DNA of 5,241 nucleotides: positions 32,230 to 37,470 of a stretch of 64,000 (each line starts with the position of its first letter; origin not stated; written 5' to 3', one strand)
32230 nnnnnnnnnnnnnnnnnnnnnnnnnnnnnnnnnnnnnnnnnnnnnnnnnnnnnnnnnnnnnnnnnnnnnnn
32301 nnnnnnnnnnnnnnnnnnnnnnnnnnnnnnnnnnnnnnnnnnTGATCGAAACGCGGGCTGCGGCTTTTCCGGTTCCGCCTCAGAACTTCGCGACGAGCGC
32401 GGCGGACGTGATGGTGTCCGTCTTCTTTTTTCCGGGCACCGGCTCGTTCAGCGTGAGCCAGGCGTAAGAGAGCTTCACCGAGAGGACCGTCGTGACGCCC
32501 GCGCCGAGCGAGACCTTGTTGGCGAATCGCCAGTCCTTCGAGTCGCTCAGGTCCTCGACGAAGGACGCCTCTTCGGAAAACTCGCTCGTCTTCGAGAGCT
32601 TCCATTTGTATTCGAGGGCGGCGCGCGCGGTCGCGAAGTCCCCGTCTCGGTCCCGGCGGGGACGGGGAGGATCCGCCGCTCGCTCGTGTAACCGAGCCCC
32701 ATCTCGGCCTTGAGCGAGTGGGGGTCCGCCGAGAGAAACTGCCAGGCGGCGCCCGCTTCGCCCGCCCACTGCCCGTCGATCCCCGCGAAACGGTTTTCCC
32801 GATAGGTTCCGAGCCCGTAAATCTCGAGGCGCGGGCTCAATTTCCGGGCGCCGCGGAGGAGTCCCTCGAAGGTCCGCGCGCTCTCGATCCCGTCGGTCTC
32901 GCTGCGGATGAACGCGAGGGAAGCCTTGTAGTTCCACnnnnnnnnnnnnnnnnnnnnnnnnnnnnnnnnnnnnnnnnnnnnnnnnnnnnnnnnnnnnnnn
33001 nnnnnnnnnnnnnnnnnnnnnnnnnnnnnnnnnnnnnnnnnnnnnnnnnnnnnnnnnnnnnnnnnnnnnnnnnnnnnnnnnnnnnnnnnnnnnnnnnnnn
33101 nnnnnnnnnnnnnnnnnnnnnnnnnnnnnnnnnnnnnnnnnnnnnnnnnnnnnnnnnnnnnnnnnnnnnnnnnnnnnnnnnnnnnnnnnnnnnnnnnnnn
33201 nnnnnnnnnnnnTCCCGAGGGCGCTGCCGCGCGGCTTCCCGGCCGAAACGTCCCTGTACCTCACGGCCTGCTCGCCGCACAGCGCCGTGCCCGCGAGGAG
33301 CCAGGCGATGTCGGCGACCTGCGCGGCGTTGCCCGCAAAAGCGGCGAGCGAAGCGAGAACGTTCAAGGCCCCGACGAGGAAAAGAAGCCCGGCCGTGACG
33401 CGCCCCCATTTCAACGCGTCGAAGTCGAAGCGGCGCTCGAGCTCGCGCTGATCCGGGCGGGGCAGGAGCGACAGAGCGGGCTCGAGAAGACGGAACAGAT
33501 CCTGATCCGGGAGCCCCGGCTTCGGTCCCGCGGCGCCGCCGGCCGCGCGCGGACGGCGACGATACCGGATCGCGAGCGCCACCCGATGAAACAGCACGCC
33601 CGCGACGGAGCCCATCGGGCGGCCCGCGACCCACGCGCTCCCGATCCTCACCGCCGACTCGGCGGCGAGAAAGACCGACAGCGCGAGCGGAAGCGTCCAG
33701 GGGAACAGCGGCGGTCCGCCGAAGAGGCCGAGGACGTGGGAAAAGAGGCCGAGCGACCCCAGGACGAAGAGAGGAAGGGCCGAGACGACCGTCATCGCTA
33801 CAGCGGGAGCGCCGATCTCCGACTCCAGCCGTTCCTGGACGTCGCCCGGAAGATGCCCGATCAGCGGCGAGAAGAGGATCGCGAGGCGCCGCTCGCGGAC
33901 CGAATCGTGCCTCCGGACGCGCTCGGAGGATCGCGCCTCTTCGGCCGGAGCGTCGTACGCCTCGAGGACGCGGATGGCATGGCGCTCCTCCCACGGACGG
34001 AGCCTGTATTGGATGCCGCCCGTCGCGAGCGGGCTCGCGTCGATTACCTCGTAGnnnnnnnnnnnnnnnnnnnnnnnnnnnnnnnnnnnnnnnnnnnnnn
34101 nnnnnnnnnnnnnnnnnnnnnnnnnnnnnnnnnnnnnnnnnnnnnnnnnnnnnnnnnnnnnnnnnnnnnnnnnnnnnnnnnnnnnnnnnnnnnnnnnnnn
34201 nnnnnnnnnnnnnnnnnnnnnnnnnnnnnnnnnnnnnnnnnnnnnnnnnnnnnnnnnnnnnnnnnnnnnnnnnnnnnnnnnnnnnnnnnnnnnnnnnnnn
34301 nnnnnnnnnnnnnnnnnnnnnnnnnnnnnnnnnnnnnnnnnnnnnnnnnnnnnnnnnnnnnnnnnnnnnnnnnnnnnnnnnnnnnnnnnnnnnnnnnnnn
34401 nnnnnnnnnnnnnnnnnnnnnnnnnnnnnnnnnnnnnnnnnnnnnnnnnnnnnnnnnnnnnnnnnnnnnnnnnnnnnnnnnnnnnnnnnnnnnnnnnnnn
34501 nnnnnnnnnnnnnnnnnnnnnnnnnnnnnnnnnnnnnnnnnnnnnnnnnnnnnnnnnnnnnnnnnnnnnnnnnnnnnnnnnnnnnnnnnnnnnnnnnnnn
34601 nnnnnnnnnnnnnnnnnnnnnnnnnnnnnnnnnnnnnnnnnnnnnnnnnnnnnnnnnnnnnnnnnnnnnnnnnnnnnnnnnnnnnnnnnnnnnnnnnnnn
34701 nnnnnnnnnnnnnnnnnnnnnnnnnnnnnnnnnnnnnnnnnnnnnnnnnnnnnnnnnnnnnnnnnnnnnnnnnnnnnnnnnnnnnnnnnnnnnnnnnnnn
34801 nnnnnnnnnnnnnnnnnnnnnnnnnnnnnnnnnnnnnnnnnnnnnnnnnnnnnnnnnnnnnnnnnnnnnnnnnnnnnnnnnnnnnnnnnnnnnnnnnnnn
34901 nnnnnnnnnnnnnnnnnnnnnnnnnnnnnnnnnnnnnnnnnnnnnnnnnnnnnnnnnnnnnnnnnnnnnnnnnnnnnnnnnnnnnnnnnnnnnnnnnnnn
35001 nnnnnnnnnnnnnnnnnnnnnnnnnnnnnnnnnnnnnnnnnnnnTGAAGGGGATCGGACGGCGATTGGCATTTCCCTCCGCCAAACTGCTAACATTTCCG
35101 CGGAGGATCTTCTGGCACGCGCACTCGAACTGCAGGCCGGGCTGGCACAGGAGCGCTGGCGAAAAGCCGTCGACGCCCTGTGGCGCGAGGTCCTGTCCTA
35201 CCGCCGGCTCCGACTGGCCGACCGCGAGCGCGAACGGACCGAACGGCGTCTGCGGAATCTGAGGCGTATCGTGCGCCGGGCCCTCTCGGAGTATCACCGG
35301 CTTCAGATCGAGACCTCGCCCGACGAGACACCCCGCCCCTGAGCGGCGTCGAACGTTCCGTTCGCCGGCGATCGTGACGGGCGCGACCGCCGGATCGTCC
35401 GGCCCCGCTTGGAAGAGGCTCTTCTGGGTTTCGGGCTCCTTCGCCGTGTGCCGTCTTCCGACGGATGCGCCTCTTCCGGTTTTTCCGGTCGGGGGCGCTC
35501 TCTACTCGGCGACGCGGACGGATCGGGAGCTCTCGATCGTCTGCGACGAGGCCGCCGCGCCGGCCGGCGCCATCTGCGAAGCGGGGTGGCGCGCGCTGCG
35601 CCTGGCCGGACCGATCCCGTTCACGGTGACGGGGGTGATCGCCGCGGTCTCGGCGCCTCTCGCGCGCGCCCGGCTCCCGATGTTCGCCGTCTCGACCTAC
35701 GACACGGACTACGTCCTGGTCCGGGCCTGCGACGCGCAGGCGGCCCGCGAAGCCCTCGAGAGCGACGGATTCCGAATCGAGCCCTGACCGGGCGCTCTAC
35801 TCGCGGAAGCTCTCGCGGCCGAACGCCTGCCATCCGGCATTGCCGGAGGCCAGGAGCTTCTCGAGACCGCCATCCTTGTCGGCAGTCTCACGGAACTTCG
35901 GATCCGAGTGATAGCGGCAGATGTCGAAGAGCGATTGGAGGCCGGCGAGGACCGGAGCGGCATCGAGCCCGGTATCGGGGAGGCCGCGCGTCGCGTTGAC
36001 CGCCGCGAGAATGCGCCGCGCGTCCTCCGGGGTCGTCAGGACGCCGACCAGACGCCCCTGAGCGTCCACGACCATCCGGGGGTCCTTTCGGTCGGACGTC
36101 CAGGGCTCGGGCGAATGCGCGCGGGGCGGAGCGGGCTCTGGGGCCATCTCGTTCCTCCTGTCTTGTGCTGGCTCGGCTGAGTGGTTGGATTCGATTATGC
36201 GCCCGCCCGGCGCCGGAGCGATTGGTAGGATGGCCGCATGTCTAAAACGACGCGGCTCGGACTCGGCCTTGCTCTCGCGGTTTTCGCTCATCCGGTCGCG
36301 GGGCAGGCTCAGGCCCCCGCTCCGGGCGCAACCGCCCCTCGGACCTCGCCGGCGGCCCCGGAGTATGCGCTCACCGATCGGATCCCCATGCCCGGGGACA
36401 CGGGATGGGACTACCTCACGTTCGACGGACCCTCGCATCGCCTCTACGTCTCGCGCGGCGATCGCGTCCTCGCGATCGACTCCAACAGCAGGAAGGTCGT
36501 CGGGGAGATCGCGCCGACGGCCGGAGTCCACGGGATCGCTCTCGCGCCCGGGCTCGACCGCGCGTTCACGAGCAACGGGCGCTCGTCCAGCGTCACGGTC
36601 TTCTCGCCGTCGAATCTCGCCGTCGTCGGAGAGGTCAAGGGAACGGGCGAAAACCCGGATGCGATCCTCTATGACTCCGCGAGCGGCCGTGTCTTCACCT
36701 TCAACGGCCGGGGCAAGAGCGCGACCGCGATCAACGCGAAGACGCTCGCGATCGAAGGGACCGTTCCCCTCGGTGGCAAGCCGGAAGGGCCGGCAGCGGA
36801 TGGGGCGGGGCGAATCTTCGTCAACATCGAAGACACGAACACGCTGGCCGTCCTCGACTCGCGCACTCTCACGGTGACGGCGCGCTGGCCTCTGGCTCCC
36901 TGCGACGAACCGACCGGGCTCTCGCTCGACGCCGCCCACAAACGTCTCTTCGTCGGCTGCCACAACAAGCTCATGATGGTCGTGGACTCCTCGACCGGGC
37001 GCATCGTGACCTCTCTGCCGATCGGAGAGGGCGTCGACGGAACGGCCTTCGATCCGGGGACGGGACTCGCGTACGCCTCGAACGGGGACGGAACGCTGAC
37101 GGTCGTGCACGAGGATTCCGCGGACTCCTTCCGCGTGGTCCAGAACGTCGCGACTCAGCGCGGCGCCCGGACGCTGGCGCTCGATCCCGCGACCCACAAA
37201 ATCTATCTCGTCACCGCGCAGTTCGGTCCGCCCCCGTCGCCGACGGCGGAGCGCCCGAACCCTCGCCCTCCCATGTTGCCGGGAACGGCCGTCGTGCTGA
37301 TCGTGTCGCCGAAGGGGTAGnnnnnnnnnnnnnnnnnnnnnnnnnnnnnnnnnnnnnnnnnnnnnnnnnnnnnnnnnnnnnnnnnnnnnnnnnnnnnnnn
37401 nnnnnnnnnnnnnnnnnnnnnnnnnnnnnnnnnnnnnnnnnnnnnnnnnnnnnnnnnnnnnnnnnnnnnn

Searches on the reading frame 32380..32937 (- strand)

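Call 37: search_protein_families(library=pfam, proteins=[window:32380-32937:-], max_evalue=0.01)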
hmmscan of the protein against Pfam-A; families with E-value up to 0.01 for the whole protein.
window:32380-32937:- (185 aa): 1 family
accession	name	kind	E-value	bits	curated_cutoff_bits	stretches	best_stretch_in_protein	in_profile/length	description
PF04338.18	DUF481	-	8.1e-16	59.1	21.1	1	96-185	121-210/210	Protein of unknown function, DUF481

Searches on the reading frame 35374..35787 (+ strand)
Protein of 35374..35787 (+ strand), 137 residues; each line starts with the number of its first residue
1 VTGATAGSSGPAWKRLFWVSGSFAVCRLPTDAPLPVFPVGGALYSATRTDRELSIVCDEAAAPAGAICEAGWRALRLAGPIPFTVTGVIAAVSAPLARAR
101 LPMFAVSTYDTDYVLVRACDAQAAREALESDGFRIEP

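Call 37: search_protein_families(library=pfam, proteins=[window:35374-35787:+], max_evalue=0.01)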
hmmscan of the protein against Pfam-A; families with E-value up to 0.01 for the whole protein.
window:35374-35787:+ (137 aa): 2 families
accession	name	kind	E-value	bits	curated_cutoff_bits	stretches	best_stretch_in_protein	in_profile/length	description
PF13840.12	ACT_7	-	1e-17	64.1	27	1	69-129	3-64/65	ACT domain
PF21631.3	A9CJY8-like_N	-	5.2e-12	45.5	27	1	21-63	1-43/45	A9CJY8-like, N-terminal domain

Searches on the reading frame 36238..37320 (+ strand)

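Call 7: search_protein_families(library=pfam, proteins=[window:36238-37320:+], max_evalue=0.001)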
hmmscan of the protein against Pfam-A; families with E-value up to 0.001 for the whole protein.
window:36238-37320:+ (360 aa): 0 families

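Call 35: search_protein_families(library=ncbifam, proteins=[window:36238-37320:+], max_evalue=0.01)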
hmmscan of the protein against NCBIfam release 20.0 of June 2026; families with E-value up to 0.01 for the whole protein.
window:36238-37320:+ (360 aa): 6 families
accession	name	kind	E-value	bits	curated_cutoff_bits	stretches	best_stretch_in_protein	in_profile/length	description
TIGR03866.1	PQQ_ABC_repeats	subfamily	1.9e-17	63.3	287.3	2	189-317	9-134/310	PQQ-dependent catabolism-associated beta-propeller protein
NF052280.1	7_blade_YncE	equivalog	1.9e-09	36.8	400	1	60-186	176-305/338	7-bladed beta-propeller protein YncE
NF048007.1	MmpL3Stblzr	equivalog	3.2e-09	36.4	600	1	146-269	57-183/366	MmpL3/TtfA transport complex stabilizer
TIGR02276.1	beta_rpt_yvtn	repeat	1.3e-08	34.7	27.85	0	110-146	7-42/42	beta-propeller repeat protein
NF052340.1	hydrazine_beta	equivalog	1.2e-07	31.1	560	1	151-251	46-145/372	hydrazine synthase subunit beta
NF052342.1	hydrazine_BC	exception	0.00017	19.9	1250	0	149-252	50-152/690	hydrazine synthase subunit beta-gamma fusion subunit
